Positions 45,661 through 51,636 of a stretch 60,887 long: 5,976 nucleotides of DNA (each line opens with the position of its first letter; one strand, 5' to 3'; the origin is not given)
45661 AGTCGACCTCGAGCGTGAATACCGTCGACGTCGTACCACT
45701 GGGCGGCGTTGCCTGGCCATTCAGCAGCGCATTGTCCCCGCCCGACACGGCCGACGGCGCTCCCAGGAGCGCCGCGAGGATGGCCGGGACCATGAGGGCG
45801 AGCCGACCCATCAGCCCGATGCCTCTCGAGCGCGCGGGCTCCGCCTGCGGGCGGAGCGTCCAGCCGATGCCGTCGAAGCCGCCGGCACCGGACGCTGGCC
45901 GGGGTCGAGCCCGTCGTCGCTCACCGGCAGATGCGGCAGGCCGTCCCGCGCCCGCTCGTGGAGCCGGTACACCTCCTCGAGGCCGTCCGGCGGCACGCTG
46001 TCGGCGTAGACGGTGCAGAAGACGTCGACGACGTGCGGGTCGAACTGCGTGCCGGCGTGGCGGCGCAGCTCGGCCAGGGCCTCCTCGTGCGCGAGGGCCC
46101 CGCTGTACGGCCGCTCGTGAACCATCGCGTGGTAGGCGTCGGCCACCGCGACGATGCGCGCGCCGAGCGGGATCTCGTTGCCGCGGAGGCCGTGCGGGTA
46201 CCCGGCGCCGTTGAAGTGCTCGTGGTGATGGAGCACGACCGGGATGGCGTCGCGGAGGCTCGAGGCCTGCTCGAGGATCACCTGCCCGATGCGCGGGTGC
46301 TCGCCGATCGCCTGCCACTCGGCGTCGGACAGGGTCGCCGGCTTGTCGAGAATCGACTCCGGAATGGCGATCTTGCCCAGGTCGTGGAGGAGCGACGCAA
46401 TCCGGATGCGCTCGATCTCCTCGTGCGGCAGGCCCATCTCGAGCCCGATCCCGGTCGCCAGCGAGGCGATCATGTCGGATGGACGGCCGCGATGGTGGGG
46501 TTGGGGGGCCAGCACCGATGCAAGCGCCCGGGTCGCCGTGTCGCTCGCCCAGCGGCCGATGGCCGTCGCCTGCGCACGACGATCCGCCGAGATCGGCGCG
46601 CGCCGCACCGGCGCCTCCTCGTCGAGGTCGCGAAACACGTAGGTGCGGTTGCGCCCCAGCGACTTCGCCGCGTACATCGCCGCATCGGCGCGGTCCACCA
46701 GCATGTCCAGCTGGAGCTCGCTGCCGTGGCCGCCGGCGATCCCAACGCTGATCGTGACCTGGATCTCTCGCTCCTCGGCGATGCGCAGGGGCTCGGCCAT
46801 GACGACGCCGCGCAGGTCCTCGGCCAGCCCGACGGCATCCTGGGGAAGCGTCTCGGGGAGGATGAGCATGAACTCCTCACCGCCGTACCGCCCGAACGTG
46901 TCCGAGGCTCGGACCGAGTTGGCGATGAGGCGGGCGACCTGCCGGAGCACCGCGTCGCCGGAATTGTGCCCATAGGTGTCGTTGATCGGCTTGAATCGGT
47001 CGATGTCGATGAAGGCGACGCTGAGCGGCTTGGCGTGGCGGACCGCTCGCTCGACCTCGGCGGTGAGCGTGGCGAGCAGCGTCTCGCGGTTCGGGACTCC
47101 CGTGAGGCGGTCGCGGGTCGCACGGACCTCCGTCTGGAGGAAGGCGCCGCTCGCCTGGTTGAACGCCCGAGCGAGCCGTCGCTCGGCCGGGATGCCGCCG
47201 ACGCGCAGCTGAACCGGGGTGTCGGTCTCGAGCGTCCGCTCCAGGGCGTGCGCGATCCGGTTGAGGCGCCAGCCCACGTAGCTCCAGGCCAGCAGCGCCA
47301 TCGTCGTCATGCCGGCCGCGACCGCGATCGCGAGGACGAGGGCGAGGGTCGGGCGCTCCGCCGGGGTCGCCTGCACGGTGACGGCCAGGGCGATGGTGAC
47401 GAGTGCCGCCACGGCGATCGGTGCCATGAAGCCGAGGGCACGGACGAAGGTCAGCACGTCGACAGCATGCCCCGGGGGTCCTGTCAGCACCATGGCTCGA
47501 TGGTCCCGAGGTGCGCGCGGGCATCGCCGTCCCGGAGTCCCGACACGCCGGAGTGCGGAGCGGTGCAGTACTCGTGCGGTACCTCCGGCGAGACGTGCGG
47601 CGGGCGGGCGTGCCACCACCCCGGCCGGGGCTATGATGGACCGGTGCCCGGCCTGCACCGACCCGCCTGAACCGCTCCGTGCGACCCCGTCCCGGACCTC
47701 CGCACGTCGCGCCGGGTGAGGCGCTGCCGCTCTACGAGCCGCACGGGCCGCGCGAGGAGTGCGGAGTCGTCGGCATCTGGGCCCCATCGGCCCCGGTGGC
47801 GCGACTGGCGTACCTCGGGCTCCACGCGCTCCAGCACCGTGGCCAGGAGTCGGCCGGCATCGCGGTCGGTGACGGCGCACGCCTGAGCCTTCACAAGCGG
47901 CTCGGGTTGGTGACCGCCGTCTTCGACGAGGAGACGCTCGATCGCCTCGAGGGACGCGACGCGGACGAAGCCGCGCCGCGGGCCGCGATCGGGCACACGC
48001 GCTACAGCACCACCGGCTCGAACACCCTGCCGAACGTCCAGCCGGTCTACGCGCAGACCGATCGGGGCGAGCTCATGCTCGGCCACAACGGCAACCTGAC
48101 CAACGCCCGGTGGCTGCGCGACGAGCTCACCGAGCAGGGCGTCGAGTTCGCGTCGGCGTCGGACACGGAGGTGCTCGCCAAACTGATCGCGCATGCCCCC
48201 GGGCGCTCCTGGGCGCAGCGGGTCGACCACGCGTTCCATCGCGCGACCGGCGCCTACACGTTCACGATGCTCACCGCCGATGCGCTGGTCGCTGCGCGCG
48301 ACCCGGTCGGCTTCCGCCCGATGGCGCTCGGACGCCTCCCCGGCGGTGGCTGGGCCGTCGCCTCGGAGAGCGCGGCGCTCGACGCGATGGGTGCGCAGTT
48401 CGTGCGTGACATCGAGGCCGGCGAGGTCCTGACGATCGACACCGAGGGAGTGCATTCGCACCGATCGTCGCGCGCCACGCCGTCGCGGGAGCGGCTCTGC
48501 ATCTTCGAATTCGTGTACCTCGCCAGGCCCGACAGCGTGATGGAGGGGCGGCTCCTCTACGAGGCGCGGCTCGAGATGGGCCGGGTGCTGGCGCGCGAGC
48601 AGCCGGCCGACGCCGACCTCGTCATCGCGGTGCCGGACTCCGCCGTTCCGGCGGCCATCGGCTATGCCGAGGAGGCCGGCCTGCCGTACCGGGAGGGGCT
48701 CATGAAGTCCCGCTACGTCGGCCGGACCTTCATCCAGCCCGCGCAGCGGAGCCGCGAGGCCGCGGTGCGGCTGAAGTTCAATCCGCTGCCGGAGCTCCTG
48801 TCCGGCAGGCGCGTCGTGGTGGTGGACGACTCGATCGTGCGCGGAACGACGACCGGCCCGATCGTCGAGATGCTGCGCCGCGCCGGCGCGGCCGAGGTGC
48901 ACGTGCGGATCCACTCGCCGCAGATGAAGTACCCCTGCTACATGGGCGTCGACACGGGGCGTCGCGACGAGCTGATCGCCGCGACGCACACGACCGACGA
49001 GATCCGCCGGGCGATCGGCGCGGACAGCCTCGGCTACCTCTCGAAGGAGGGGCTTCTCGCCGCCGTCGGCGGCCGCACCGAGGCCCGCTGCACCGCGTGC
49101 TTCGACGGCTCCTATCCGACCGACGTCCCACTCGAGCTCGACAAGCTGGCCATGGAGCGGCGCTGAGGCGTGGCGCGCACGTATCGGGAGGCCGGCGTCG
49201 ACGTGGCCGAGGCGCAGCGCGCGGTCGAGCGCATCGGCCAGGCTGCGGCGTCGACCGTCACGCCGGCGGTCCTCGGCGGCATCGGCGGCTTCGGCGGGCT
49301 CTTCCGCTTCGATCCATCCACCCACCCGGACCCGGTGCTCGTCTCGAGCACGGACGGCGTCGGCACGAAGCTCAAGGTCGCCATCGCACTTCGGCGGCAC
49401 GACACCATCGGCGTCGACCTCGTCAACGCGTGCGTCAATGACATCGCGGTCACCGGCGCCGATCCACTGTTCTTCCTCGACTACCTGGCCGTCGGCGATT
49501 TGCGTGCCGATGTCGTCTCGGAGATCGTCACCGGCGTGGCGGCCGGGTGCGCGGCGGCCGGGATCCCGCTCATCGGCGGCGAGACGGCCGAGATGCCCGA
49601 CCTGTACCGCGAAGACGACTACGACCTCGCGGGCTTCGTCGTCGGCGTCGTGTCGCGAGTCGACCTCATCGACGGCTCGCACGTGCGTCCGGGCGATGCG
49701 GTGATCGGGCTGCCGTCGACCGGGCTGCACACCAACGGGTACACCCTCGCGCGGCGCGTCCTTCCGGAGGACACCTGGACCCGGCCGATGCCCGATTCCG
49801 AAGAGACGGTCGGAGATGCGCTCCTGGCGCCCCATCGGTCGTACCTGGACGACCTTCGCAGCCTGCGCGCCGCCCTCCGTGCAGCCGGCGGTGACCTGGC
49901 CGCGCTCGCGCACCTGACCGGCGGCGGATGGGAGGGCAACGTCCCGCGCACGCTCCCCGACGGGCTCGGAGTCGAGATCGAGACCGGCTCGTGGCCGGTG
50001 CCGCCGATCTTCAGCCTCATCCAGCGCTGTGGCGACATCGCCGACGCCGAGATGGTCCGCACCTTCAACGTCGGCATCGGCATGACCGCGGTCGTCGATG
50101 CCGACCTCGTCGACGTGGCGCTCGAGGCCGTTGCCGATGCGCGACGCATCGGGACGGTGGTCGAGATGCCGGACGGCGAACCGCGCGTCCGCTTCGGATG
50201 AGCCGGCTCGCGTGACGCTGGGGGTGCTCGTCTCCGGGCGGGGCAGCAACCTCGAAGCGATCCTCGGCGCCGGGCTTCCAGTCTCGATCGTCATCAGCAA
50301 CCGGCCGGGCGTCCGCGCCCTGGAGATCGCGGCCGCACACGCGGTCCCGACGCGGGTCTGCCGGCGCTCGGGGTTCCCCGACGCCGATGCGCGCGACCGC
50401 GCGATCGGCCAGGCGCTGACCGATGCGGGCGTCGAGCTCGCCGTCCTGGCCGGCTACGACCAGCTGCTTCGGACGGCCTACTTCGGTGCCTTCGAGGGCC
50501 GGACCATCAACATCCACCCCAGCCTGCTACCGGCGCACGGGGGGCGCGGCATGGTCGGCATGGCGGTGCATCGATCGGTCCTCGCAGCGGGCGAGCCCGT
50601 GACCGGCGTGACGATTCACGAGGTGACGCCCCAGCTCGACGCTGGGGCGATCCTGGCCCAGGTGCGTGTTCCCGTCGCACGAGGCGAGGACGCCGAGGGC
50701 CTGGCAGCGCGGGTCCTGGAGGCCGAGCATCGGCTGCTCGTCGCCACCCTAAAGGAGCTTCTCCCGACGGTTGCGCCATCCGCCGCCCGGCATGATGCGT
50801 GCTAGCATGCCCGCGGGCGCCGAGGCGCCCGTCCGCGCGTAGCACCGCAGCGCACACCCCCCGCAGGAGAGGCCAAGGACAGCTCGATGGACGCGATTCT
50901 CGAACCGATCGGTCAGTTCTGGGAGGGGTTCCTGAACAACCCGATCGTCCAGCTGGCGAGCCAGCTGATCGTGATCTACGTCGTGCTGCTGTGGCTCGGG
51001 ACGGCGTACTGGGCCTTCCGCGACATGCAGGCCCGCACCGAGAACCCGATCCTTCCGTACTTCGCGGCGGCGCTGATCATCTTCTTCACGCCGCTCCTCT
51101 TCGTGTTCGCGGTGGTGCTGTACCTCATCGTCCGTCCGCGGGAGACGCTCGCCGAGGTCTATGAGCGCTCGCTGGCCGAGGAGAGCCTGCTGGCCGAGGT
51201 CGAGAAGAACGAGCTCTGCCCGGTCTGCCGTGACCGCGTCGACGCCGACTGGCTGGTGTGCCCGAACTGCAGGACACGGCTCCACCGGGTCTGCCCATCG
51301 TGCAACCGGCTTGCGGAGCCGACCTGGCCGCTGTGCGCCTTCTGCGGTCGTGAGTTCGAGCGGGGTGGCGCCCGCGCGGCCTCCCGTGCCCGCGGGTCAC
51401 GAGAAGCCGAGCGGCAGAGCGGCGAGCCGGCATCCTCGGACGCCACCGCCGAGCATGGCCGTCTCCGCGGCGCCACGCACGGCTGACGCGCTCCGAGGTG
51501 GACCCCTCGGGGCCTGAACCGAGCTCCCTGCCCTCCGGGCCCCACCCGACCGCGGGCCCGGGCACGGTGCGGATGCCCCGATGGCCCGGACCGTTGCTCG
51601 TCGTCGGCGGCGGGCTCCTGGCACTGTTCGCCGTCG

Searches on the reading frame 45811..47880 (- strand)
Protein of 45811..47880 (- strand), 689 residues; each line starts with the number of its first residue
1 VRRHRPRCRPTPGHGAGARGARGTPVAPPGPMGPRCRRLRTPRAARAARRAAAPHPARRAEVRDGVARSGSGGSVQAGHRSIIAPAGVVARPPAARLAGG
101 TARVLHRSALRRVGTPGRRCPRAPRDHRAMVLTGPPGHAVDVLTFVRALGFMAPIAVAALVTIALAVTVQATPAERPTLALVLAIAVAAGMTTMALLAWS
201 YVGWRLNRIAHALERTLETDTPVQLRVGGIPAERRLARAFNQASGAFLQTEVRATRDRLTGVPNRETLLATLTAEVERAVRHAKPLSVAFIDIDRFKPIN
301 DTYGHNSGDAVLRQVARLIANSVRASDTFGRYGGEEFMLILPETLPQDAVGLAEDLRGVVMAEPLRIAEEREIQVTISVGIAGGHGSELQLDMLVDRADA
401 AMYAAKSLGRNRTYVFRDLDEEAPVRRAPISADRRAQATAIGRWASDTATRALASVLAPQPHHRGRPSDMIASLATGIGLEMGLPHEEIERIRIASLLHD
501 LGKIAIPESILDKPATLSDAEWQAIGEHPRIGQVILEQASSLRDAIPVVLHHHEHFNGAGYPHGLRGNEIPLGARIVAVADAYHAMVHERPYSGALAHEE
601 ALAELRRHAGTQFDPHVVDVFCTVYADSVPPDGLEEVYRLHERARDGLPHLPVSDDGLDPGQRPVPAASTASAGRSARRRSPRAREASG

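Call 38: search_protein_families(library=pfam, proteins=[window:45811-47880:-], max_evalue=0.01)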
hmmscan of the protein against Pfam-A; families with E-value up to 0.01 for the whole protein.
window:45811-47880:- (689 aa): 3 families
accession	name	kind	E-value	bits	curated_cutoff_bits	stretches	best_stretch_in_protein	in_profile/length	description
PF00990.26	GGDEF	-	6.9e-44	149.9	23.8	1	254-412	1-161/161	Diguanylate cyclase, GGDEF domain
PF13487.12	HD_5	-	3.3e-38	131.5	27.2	1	453-617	3-170/170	HD domain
PF01966.28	HD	-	2e-18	67.2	22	1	472-586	9-116/116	HD domain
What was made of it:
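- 45811..47880 (-): GGDEF plus HD (HD_5) protein on the opposite strand, between purL and purF (start codon not refined). Pfam GGDEF, HD_5 and HD (call 38).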

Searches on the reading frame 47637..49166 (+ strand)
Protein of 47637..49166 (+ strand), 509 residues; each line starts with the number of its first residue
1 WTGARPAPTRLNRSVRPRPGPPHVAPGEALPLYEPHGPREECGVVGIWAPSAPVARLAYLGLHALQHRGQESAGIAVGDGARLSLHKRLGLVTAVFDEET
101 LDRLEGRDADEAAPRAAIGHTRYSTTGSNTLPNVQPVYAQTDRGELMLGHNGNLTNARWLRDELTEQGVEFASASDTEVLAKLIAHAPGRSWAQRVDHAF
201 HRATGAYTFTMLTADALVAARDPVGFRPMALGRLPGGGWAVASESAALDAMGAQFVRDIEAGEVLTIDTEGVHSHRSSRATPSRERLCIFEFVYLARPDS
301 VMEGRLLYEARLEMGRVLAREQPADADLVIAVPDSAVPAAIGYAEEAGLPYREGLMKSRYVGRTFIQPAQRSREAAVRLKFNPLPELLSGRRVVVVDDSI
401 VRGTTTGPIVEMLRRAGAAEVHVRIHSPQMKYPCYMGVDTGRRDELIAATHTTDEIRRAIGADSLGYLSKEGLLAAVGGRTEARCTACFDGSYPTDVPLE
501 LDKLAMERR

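Call 71: search_protein_families(library=pfam, proteins=[window:47637-49166:+], max_evalue=0.00001)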
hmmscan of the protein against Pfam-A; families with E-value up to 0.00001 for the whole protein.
window:47637-49166:+ (509 aa): 3 families
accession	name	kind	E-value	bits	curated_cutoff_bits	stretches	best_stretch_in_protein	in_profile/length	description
PF13522.11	GATase_6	-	1.8e-20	73.7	27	1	115-244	11-130/130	Glutamine amidotransferase domain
PF13537.11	GATase_7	-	3.7e-20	72.6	25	1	133-249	12-122/123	Glutamine amidotransferase domain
PF00156.33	Pribosyltran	-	2.4e-06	27.4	26.3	1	325-423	29-120/158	Phosphoribosyl transferase domain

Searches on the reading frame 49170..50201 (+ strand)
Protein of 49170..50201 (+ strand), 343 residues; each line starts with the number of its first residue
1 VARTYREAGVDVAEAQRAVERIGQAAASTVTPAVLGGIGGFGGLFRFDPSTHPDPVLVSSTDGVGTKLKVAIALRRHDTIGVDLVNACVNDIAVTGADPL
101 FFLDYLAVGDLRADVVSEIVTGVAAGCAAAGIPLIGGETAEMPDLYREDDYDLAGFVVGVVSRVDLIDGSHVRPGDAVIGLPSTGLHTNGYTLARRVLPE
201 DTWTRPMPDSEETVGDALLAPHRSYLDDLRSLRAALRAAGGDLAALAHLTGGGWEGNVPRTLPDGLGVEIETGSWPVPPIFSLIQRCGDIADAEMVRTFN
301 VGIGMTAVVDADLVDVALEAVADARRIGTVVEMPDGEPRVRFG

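Call 71: search_protein_families(library=pfam, proteins=[window:49170-50201:+], max_evalue=0.00001)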
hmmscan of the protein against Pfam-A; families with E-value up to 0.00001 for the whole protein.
window:49170-50201:+ (343 aa): 2 families
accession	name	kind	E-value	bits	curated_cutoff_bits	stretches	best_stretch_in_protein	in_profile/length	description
PF00586.29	AIRS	-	8.8e-25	87.7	24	1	54-161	12-112/112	AIR synthase related protein, N-terminal domain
PF02769.27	AIRS_C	-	1.8e-22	80.6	23.1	1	173-338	1-153/156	AIR synthase related protein, C-terminal domain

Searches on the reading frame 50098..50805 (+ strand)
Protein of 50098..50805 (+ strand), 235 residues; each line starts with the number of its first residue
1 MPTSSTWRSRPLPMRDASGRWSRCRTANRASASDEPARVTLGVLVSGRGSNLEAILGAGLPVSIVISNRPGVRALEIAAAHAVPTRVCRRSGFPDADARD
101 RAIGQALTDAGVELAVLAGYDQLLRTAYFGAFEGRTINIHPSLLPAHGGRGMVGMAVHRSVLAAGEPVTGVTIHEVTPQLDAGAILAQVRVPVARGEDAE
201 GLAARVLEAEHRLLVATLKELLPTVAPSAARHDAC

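Call 71: search_protein_families(library=pfam, proteins=[window:50098-50805:+], max_evalue=0.00001)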
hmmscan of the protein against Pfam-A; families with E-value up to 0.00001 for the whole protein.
window:50098-50805:+ (235 aa): 1 family
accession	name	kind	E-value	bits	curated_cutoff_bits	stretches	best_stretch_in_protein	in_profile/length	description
PF00551.24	Formyl_trans_N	-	5e-38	131.1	26.1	1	43-217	5-180/181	Formyl transferase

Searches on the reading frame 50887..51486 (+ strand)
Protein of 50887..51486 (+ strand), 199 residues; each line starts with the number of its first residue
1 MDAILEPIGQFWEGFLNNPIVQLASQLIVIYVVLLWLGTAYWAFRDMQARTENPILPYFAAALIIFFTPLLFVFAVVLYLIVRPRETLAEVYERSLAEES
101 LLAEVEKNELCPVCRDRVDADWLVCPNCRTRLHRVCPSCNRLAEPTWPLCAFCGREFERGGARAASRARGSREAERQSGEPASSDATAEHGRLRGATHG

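Call 38: search_protein_families(library=pfam, proteins=[window:50887-51486:+], max_evalue=0.01)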
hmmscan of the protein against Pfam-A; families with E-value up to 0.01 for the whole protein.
window:50887-51486:+ (199 aa): 7 families
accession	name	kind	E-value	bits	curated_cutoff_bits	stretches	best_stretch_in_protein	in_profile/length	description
PF12773.13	DZR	-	5.2e-08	33.4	27.3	1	111-154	1-45/45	Double zinc ribbon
PF18912.6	DZR_2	-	5.5e-05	23.3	27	1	111-153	10-52/56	Double zinc ribbon domain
PF14446.12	Prok-RING_1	-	0.00019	21.8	29.1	1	108-136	4-34/54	Prokaryotic RING finger family 1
PF13248.11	Zn_ribbon_3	-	0.00033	20.4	27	0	134-155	3-24/26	zinc-ribbon domain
PF13240.11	Zn_Ribbon_1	-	0.0023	18.1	25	0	111-128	2-19/23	zinc-ribbon domain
PF22747.2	Zn_ribbon_DUF2089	-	0.0031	18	27.6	1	111-132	1-22/32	DUF2089 zinc ribbon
PF17032.10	Zn_ribbon_15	-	0.0056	17.9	28.9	0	103-128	47-72/73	zinc-ribbon family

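Call 45: search_protein_families(library=padloc, proteins=[window:50887-51486:+], max_evalue=0.01)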
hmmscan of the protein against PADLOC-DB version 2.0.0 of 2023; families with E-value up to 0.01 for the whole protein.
window:50887-51486:+ (199 aa): 0 families
